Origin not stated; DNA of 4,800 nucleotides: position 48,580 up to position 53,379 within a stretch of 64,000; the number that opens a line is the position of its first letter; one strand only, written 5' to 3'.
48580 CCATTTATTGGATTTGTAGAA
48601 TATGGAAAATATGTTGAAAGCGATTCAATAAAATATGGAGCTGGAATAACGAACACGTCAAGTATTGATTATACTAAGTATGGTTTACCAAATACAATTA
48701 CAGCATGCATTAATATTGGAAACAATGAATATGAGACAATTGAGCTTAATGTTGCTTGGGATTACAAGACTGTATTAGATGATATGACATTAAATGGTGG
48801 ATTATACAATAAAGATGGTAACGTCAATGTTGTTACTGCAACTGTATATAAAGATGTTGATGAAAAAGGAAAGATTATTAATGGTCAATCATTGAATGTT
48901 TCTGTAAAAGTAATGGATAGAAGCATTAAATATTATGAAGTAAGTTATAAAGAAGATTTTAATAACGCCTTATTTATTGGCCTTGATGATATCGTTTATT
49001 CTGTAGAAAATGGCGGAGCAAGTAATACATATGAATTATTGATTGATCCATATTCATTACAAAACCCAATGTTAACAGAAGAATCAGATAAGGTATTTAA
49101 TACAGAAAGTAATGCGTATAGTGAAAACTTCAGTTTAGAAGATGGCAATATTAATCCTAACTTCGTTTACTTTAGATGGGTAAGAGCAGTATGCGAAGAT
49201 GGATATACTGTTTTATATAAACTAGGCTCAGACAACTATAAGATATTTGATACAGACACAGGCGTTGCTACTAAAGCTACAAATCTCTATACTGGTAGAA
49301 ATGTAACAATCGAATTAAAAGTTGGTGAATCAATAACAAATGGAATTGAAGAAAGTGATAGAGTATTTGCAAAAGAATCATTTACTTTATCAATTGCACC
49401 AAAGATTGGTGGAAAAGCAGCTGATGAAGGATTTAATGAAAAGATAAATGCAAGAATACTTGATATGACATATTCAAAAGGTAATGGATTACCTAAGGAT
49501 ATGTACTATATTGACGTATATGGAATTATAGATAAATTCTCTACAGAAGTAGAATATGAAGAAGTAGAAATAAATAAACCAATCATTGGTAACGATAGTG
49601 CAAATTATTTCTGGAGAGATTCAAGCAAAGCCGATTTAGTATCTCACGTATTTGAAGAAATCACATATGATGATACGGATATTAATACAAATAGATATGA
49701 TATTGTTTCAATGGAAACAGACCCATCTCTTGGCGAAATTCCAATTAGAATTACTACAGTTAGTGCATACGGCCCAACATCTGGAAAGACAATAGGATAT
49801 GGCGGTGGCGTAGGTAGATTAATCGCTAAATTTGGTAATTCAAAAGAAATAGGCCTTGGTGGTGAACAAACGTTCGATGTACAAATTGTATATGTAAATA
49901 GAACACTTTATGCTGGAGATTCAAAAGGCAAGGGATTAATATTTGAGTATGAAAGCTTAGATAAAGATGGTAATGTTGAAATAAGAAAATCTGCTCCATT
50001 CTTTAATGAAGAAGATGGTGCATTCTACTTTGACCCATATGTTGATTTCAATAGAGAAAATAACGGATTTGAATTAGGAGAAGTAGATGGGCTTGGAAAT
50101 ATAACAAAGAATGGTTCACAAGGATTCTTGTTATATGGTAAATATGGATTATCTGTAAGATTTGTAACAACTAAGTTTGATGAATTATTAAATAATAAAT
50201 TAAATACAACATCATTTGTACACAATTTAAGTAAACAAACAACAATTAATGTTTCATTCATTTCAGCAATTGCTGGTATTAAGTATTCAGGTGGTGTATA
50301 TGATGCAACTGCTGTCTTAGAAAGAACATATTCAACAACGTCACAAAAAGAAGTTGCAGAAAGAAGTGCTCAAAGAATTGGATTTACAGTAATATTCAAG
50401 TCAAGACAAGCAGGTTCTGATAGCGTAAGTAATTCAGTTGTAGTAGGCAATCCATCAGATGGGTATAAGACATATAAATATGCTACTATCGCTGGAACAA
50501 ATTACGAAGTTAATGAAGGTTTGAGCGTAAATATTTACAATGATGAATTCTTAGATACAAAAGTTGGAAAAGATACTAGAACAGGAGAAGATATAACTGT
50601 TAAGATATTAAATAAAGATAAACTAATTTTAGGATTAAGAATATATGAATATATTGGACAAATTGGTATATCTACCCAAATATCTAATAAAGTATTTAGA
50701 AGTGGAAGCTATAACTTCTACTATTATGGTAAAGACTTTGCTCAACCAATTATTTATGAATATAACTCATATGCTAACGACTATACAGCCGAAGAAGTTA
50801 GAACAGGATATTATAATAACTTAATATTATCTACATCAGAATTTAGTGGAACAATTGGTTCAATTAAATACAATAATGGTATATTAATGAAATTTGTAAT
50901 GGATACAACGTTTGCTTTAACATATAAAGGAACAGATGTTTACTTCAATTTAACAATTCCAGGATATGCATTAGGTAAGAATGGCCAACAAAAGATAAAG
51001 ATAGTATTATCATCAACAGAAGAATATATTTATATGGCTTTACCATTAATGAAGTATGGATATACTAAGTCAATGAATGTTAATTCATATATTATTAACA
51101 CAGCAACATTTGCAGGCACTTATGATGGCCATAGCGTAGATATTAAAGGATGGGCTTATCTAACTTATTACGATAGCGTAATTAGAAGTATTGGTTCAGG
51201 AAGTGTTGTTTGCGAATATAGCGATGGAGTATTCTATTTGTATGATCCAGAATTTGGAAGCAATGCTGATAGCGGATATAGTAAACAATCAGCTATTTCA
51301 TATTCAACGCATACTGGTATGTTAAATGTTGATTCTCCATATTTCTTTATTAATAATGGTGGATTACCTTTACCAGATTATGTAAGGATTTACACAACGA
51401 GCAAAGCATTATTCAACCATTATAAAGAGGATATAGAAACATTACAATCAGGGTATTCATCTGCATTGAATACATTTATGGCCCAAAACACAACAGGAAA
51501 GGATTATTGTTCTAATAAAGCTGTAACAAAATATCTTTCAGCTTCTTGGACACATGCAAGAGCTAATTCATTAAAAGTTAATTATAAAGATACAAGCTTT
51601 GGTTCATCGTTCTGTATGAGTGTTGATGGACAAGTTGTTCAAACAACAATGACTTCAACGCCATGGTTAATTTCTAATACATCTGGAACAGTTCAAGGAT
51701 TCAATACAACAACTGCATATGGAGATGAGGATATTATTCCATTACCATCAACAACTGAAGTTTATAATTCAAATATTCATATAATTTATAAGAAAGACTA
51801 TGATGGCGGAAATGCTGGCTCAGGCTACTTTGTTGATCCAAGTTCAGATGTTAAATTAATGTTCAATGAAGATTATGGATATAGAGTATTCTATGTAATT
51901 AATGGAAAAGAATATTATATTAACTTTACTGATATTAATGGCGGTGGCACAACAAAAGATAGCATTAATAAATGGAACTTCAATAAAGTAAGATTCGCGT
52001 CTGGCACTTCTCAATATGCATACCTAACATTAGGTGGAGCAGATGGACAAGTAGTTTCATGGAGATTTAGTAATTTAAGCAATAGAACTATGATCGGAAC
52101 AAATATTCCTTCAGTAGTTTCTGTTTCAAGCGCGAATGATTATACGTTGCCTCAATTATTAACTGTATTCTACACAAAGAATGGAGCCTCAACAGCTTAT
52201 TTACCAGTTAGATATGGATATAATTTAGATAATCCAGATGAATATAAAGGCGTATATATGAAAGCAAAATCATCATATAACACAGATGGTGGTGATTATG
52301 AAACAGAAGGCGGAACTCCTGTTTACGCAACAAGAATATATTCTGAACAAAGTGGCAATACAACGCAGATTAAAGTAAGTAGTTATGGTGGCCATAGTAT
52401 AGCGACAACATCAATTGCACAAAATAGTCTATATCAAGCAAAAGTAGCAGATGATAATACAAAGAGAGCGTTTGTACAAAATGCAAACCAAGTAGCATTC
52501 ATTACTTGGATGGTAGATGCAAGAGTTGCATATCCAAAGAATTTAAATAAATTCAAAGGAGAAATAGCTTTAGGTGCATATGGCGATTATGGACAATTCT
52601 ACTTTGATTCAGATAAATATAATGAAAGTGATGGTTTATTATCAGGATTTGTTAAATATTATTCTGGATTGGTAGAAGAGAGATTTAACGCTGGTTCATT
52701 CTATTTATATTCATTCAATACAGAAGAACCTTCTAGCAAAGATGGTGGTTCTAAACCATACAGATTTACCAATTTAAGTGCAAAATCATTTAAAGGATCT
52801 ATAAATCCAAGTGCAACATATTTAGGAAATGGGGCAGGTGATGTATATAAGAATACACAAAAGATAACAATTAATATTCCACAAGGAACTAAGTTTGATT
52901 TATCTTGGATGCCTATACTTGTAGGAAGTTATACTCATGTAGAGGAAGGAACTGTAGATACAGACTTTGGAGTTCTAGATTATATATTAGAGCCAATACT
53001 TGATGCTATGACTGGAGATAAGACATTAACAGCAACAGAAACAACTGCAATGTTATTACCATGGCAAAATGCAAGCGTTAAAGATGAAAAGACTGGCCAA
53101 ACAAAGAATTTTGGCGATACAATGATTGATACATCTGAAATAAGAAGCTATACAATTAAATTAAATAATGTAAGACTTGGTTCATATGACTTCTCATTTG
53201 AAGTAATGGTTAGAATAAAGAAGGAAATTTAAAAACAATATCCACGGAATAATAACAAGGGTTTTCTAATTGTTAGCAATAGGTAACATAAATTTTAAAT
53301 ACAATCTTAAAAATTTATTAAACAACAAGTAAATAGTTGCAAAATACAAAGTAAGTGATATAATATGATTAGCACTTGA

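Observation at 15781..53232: Single 37.45-kb ORF: a 12,483-aa (~1.4 MDa) predicted lipoprotein, mostly unassignable to any family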

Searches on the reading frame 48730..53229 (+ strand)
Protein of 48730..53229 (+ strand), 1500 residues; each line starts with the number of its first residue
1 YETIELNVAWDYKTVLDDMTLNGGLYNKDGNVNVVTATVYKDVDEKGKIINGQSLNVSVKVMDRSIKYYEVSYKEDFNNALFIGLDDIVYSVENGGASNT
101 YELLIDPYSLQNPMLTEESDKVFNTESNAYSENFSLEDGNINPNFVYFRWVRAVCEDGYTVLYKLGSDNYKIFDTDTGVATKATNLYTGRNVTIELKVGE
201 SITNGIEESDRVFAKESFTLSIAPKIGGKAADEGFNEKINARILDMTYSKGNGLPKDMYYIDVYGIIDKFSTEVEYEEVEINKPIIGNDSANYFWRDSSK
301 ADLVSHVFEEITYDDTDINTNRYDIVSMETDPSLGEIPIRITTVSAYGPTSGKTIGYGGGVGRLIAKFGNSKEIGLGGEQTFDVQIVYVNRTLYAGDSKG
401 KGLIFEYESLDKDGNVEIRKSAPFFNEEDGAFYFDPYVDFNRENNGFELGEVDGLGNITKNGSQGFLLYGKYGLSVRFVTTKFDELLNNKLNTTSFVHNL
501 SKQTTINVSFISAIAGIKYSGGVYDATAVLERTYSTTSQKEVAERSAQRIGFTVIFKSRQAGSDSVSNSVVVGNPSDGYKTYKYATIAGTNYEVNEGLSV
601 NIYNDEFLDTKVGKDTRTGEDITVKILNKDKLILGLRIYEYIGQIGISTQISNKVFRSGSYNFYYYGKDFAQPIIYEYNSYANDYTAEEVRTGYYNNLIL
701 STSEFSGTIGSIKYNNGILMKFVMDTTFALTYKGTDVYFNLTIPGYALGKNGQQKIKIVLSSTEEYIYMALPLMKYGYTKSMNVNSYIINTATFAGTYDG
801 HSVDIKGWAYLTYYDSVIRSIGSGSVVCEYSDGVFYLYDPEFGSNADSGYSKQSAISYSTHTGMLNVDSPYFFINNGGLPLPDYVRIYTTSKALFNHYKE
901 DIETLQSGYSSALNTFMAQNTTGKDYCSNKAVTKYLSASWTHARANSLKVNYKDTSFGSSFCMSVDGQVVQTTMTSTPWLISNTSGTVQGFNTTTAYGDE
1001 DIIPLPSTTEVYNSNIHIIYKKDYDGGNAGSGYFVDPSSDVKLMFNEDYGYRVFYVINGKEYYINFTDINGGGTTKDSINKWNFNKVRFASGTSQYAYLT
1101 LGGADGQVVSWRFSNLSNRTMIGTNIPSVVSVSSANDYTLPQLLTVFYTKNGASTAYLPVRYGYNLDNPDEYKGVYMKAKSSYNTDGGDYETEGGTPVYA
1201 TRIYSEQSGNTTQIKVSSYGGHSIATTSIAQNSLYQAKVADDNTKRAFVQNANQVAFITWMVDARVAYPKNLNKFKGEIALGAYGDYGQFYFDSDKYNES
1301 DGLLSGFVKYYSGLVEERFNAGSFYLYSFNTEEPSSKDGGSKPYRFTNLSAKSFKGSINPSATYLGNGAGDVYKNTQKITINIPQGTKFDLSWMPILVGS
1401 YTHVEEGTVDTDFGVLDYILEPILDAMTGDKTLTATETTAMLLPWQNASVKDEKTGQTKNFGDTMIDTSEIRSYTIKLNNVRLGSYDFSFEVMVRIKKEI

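Call 34: find_homologous_proteins(query=window:48730-53229:+)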
Query window:48730-53229:+ (1500 aa): 2 proteins with E <= 0.001 among 8000 candidates.
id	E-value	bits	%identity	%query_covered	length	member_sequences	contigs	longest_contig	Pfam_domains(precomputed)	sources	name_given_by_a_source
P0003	1.5e-235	803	35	100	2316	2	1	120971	-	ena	-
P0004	2.8e-4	37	27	26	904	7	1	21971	-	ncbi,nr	ncbi:MAG: hypothetical protein PHG90_02545, partial [Clostridia bacterium]|nr:hypothetical protein [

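Call 35: find_encoding_contigs(protein=P0003, flank=10000)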
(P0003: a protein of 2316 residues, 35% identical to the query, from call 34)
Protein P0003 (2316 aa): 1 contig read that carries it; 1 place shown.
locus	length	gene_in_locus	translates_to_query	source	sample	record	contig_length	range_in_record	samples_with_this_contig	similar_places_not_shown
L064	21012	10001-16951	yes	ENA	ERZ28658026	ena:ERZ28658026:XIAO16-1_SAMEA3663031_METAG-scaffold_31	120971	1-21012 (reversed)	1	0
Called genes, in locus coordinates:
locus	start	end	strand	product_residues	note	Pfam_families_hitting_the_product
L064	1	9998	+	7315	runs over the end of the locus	PF13620:CarboxypepD_reg (faint)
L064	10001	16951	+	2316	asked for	-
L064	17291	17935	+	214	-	-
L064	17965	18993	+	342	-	PF21088:MS_channel_1st (weak), PF00924:MS_channel_2nd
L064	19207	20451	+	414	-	PF00764:Arginosuc_synth, PF20979:Arginosuc_syn_C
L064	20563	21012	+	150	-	?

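Call 86: find_encoding_contigs(protein=P0004, flank=10000)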
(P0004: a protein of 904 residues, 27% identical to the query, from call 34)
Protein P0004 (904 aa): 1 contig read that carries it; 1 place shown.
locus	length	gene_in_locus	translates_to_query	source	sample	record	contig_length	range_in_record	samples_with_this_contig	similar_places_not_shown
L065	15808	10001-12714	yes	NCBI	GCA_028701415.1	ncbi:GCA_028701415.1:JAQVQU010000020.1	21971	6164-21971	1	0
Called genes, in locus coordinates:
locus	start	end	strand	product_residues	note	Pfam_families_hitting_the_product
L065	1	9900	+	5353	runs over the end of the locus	PF13620:CarboxypepD_reg (faint)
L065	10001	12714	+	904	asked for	-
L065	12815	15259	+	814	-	-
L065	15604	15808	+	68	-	?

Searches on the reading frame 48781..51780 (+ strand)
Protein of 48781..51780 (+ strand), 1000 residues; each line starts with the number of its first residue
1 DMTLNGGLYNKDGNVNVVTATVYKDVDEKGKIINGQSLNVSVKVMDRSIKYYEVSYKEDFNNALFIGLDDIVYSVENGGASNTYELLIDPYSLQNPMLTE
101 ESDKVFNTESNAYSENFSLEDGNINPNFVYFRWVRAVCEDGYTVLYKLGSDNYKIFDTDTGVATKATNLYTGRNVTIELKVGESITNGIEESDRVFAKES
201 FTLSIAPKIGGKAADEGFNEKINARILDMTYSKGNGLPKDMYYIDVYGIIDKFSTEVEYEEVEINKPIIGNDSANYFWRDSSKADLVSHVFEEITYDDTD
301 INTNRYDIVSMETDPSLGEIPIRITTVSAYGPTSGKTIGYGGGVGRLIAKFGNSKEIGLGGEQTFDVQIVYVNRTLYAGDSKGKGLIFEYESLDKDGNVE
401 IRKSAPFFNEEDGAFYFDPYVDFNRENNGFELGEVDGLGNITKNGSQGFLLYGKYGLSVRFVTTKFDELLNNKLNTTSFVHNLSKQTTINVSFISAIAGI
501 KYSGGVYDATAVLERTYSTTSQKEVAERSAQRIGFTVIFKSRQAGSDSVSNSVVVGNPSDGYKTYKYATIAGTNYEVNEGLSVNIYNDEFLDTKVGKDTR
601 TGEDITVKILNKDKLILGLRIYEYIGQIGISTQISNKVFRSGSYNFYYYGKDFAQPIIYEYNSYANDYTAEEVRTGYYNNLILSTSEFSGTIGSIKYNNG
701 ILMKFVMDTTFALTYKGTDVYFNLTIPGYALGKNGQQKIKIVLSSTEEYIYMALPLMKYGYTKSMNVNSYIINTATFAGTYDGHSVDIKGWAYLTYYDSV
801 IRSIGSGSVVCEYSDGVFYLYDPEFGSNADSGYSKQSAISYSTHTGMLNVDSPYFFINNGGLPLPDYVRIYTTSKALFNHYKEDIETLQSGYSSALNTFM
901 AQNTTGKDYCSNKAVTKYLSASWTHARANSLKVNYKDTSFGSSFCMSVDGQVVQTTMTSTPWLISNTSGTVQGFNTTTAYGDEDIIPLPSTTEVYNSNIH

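Call 79: search_protein_families(library=pfam, proteins=[window:48781-51780:+], max_evalue=5)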
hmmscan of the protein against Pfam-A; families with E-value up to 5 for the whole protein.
window:48781-51780:+ (1000 aa): 1 family
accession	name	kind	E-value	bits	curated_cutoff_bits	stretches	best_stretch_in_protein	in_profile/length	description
PF17058.10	MBR1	-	0.089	13.2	25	1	466-527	134-197/230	Mitochondrial biogenesis regulation protein 1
